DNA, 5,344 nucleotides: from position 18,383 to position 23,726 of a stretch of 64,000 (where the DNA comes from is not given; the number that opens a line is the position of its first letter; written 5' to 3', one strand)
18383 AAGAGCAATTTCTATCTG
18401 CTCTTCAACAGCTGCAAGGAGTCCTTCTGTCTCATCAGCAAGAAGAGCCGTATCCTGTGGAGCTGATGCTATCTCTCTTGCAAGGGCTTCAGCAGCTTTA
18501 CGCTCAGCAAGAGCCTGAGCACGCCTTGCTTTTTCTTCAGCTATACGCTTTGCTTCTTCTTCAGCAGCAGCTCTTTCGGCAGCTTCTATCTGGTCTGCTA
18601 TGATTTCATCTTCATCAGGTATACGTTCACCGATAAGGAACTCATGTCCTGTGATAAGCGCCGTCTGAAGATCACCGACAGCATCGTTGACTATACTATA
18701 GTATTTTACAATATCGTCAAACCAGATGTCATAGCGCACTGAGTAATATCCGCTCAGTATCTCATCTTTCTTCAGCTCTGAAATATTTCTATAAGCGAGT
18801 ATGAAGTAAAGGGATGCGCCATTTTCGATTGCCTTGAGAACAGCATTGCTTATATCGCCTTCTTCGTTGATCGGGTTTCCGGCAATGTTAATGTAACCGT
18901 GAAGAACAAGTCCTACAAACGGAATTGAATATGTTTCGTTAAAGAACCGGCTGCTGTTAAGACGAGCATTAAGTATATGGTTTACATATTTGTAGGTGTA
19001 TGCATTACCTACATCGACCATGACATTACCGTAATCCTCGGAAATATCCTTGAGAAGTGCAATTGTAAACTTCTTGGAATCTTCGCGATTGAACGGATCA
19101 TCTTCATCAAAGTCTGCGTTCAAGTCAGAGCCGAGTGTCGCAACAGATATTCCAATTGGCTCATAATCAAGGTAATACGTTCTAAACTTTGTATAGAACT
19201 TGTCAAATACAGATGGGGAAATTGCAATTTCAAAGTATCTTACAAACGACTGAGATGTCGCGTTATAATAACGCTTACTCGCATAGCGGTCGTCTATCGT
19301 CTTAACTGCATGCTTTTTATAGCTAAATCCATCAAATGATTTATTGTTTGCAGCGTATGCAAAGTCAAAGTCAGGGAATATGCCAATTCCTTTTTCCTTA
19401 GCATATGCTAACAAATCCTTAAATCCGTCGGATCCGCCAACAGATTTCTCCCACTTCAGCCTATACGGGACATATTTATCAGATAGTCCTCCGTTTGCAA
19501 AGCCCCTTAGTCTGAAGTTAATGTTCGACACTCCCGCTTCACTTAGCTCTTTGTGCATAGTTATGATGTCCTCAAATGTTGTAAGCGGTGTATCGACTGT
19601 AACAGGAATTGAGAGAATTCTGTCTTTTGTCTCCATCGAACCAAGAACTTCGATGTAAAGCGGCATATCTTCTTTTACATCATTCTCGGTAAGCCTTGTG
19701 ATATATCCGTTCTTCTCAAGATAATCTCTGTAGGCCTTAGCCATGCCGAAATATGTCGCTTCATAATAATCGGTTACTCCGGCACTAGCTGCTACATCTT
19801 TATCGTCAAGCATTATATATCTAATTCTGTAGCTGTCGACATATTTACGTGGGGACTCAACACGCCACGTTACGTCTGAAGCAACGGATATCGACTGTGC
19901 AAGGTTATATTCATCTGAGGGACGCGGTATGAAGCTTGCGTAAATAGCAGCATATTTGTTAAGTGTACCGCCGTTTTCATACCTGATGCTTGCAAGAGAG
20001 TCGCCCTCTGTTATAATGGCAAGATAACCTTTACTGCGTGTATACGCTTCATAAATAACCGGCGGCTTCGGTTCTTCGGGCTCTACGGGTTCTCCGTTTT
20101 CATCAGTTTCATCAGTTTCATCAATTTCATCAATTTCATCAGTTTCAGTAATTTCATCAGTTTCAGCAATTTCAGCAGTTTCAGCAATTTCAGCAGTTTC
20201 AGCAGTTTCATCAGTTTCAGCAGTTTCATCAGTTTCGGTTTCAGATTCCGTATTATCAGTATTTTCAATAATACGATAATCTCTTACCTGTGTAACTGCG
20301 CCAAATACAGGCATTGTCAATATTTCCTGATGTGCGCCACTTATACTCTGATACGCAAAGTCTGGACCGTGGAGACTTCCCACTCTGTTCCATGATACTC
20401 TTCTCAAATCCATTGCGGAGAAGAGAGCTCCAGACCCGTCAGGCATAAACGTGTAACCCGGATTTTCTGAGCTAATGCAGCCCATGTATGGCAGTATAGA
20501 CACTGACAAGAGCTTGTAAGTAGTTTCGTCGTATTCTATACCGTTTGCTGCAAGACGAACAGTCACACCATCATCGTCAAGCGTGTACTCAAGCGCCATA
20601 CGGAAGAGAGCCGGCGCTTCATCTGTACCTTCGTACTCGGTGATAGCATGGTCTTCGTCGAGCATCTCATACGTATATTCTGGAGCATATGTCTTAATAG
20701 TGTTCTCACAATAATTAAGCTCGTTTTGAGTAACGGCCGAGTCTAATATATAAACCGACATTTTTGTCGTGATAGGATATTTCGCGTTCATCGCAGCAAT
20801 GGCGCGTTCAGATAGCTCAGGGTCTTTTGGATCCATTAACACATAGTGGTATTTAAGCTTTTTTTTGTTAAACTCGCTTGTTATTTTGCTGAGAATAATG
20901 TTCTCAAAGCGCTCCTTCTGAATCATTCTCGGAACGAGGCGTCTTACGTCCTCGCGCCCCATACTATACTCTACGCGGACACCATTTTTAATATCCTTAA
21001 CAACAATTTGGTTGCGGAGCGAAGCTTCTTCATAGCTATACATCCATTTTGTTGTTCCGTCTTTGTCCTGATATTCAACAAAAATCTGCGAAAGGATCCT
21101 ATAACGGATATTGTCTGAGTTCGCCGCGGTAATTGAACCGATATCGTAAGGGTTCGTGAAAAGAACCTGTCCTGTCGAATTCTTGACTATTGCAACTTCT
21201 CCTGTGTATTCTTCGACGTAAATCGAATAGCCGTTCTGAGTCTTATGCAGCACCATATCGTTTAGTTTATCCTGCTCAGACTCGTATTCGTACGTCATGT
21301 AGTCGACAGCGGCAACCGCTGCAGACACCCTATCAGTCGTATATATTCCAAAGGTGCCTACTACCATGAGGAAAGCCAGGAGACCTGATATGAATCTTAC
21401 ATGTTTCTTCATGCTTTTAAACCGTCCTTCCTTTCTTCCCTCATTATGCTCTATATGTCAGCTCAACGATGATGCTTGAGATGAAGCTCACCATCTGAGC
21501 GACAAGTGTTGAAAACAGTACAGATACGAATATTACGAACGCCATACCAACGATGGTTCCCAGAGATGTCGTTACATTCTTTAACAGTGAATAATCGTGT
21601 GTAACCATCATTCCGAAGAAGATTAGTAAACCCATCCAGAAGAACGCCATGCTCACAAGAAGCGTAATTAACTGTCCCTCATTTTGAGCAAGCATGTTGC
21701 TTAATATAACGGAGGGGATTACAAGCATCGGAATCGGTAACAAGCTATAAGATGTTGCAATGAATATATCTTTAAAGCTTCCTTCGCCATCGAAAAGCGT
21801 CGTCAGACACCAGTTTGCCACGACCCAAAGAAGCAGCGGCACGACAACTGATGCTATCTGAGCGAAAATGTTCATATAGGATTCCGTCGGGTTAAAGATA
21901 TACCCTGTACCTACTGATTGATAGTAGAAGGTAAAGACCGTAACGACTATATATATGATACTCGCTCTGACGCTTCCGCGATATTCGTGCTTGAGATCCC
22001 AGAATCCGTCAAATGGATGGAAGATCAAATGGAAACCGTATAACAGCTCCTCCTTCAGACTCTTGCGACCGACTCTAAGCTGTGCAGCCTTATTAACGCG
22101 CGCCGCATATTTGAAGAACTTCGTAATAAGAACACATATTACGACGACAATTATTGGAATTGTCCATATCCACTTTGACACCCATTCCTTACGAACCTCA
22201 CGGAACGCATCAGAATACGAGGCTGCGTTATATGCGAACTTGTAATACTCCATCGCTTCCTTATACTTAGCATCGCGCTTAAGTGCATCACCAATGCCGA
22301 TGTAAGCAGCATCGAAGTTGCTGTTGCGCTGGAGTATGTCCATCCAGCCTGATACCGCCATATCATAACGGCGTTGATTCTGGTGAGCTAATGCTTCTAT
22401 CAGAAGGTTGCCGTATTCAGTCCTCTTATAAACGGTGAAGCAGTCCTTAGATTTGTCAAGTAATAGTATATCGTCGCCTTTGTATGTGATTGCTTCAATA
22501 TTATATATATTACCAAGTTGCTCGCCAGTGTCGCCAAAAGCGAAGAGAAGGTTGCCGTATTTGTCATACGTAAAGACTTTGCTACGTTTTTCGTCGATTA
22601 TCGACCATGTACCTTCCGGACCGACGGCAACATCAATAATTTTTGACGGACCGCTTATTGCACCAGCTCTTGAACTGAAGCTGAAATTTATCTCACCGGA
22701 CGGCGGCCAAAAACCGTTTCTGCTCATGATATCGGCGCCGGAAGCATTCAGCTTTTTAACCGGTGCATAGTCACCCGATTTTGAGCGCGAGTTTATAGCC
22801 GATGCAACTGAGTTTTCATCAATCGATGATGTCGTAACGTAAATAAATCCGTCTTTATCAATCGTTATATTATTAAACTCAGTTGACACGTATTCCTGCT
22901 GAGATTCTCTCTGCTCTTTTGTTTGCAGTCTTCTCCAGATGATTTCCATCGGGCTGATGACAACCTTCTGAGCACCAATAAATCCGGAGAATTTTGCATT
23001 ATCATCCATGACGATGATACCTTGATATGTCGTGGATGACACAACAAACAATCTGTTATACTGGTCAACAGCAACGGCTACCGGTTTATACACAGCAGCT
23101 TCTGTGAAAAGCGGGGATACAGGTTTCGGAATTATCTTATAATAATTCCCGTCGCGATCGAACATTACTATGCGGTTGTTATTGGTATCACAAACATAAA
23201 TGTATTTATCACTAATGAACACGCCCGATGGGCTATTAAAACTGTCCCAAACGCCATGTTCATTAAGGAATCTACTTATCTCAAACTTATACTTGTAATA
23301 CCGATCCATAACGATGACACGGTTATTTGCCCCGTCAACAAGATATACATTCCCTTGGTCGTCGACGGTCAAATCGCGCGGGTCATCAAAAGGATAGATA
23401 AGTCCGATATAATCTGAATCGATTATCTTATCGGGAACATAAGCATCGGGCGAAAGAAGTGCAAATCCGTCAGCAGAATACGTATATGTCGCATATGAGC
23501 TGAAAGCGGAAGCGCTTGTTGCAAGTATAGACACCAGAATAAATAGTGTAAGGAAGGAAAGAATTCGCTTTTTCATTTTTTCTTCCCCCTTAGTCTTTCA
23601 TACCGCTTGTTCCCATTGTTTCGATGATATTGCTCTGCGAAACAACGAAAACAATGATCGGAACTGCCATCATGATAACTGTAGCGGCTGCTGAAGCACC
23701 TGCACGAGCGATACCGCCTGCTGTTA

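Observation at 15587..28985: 13 kb seven-gene operon: giant binding protein, two full sugar-type permease pairs, an NHL::Yip1 membrane protein and a 1247-aa secreted protein, with no ATPase, regulator or known glycosidase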

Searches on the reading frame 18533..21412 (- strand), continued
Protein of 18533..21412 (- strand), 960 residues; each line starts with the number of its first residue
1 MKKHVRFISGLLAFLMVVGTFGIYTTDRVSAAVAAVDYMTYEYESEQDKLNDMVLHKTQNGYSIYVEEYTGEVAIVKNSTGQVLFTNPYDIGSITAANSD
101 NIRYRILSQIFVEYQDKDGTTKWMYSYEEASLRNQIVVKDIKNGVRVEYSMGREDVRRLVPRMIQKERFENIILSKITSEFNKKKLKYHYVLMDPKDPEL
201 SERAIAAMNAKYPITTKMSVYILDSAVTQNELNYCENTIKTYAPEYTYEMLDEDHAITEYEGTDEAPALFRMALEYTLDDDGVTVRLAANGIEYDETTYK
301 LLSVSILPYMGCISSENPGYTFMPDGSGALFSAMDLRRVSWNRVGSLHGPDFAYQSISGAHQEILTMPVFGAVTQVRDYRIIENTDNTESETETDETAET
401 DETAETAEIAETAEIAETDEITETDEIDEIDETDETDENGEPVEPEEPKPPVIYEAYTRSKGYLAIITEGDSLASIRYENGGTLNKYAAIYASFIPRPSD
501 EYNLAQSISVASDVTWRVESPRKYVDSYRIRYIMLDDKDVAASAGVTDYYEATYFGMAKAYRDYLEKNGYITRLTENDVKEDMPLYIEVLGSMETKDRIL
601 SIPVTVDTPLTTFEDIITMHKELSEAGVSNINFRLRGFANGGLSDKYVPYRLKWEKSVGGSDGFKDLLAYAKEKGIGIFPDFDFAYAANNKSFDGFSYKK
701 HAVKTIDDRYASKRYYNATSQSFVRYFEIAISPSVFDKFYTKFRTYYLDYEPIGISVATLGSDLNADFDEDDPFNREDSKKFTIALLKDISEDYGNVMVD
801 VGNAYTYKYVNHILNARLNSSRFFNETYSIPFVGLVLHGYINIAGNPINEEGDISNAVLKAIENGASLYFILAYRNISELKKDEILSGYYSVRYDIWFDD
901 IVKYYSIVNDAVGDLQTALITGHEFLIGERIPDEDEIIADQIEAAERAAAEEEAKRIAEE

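Call 79: find_encoding_contigs(protein=P0343, flank=10000, max_places=1)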
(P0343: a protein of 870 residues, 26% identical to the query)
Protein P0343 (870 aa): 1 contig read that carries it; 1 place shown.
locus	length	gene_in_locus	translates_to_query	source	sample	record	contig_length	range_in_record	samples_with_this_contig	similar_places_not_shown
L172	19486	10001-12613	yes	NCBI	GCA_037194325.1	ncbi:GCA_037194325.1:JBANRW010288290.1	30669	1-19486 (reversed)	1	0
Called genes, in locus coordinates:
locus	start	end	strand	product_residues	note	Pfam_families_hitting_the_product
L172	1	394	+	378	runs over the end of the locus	PF12784:PDDEXK_2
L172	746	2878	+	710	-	PF27332:TP_0781 (faint)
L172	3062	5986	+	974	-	PF01547:SBP_bac_1, PF13416:SBP_bac_8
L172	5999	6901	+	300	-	-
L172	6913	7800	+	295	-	PF00528:BPD_transp_1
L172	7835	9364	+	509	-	PF01436:NHL (faint)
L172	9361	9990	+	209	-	PF04893:Yip1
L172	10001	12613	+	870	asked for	PF18952:DUF5696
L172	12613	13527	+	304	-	-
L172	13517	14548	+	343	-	PF00528:BPD_transp_1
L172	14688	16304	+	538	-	PF14587:Glyco_hydr_30_2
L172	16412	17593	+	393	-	PF01301:Glyco_hydro_35, PF02449:Glyco_hydro_42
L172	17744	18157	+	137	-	PF21467:BetaGal_gal-bd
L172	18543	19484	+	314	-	?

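Call 85: search_protein_representatives(alignment_id=A2)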
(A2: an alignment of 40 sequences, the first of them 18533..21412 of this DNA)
Query: 40 sequences, 1032 profile positions. Proteins with E-value up to 0.001 (for the whole library): 5481; up to 1e-10: 4404; up to 1e-30: 2908. The best 150 are listed.
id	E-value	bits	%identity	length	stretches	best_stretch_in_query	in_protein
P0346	0.0e+00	1494.8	-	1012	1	1-1031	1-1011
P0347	0.0e+00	1485.7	-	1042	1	3-1031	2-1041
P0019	0.0e+00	1429.2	-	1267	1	1-1031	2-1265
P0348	0.0e+00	1426.1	-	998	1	1-1031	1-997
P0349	0.0e+00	1417.3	-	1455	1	1-1031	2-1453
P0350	0.0e+00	1383.8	-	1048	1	1-1032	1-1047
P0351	0.0e+00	1373.0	-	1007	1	1-1032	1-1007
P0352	0.0e+00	1363.2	-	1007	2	421-1032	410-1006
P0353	0.0e+00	1358.5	-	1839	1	1-1031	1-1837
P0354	0.0e+00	1350.7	-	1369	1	1-1031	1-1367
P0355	0.0e+00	1347.4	-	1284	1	1-1031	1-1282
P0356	0.0e+00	1344.2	-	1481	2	187-1029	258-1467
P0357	0.0e+00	1342.1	-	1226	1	2-1031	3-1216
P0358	0.0e+00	1323.0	-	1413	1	3-1031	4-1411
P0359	0.0e+00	1319.1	-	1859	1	3-1030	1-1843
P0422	0.0e+00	1179.8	-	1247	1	1-1031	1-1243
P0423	0.0e+00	1179.8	-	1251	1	1-1031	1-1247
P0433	0.0e+00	1152.2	-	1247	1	4-1031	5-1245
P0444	0.0e+00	1114.9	-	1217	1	5-1018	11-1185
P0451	0.0e+00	1091.3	-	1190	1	1-1031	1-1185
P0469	0.0e+00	1046.1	-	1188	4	394-1031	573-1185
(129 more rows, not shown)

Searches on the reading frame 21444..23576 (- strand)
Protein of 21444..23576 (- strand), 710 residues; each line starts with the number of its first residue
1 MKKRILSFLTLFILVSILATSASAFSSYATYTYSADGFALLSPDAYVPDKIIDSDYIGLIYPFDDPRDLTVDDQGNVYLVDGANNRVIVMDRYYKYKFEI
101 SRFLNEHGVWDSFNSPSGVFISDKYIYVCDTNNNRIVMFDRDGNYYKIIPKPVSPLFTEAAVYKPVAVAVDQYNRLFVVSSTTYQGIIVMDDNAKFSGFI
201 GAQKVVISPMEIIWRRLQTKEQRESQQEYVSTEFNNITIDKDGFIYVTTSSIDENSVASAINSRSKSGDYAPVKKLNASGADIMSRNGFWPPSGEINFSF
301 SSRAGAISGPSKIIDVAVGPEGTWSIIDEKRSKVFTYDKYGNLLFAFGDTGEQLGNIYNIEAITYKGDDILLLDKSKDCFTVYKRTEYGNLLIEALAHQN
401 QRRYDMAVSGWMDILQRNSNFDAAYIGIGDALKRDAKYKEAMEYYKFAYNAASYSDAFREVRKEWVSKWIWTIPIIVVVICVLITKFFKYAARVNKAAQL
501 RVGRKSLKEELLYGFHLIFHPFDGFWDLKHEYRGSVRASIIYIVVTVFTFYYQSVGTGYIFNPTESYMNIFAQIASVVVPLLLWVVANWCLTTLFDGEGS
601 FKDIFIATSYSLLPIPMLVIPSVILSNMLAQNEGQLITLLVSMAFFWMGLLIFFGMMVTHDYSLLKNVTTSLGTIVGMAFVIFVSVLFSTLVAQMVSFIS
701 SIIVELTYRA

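Call 3: search_protein_families(library=pfam, proteins=[window:21444-23576:-], max_evalue=0.01)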
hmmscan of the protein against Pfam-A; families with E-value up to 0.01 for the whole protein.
window:21444-23576:- (710 aa): 5 families
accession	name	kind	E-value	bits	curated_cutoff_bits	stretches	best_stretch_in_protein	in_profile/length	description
PF04893.22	Yip1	-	4.9e-13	49.8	28.6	1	516-685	2-172/173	Yip1 domain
PF01436.27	NHL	-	2.6e-09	37.1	20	2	63-89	1-27/28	NHL repeat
PF06739.17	SBBP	-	2.2e-07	31.1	20.5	1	231-251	12-32/38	Beta-propeller repeat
PF08450.18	SGL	-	0.00047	20.3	26.3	0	68-178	90-199/246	SMP-30/Gluconolactonase/LRE-like region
PF25021.1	TEN_NHL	-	0.0082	15.6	27.1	0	65-88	143-166/357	Teneurin NHL domain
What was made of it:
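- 21444..23576 (-): 710-aa membrane protein: signal peptide, extracellular NHL beta-propeller (aa ~30-370), TPR-like helices (~375-460), TM helix, Yip1 multi-pass domain (516-685). Pfam NHL, SBBP and Yip1 (call 3).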

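Call 4: search_protein_families(library=ncbifam, proteins=[window:21444-23576:-], max_evalue=0.01)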
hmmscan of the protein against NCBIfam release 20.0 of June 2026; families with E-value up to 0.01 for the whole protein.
window:21444-23576:- (710 aa): 3 families
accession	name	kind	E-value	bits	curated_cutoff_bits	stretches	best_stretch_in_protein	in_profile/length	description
NF035926.1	scyF_NHL_VPEP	equivalog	2.1e-12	46.9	350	2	64-152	199-286/376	scytonemin biosynthesis PEP-CTERM protein ScyF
NF047780.1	LIC12708_fam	subfamily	5.8e-05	22.1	150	1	113-187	56-144/391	LIC_12708 family protein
NF041630.1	CBS_CbpB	equivalog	0.0053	16.6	125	0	176-238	34-95/143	cyclic-di-AMP-binding protein CbpB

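Call 12: search_solved_structures(query=window:21444-23576:-, max_evalue=1)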
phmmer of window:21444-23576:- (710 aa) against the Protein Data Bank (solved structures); distinct sequences matched with E-value up to 1: 62 (the best 60 are shown).
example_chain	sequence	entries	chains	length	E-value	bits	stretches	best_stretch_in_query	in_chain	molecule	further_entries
6qsd_A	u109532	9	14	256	5.5e-18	67.9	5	64-150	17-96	Pizza6S | Pizza6-S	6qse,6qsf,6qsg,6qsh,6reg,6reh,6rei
6f0t_A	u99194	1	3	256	6.2e-17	64.5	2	64-150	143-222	Pizza6-SFW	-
3wwa_A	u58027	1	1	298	6.7e-16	61.1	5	64-150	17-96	Pizza7H protein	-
7zpz_A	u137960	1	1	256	4.8e-15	58.2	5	64-150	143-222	Pizza6-TSR-TSH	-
7zpw_A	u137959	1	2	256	4.9e-15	58.2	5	64-150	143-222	Pizza6-TSK-TSH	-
6f0s_A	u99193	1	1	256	9.4e-15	57.2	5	64-150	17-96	Pizza6-SYW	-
7zqg_A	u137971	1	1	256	1.7e-14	56.4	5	64-150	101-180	Pizza6-KSH-TSH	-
6rej_A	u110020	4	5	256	3e-14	55.6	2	64-150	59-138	Pizza6-SH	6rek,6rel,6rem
6d69_A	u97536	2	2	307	5.1e-14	54.8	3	66-202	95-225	NHL Repeat Region of D. melanogaster Thin | Thin, isoform D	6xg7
7zq2_A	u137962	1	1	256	8.1e-14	54.2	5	64-150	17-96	Pizza6-RSH-TSH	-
3ww9_A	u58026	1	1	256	1.6e-13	53.2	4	64-150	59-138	pizza6 protein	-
6ren_A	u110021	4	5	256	8e-13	50.9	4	64-139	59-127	3fPizza6-SH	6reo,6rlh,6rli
7zcj_A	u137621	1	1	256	1.3e-12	50.2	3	64-150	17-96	Pizza6-TNH-TSH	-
6i38_A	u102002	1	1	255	1.8e-12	49.7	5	64-150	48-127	nv2Pizza6-AYW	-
7zph_A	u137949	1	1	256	5.5e-12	48.1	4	64-150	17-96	Pizza6-TNK-RSH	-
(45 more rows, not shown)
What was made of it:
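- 21444..23576 (-): PDB hits to NHL propellers and TPRs (call 12).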
